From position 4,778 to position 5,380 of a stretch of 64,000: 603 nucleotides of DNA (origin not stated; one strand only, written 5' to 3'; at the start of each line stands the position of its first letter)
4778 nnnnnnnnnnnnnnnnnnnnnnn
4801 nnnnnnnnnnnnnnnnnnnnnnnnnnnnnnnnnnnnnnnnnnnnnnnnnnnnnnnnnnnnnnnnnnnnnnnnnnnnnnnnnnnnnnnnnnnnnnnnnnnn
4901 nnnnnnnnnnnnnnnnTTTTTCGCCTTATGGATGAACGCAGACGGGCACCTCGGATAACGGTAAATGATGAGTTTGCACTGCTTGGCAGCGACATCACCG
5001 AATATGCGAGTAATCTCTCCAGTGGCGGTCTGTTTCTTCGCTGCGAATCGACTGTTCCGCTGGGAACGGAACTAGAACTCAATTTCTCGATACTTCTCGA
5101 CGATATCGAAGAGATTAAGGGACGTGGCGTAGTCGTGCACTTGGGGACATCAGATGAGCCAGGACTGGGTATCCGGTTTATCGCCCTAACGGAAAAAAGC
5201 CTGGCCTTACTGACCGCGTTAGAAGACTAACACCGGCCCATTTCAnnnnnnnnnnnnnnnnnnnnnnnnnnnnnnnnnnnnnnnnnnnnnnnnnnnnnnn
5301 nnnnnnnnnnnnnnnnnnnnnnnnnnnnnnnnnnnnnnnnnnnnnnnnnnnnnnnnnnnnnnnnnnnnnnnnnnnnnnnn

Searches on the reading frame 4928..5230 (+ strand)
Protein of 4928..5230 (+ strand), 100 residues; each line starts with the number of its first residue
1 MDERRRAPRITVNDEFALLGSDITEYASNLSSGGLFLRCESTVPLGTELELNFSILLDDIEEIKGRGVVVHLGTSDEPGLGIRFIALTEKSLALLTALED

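Call 73: search_protein_families(library=pfam, proteins=[window:4928-5230:+], max_evalue=0.001)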
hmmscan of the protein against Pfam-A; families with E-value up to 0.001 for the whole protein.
window:4928-5230:+ (100 aa): 1 family
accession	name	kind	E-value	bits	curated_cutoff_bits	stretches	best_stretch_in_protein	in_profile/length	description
PF07238.19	PilZ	-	1.6e-10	41.7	22.5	1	3-97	1-98/102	PilZ domain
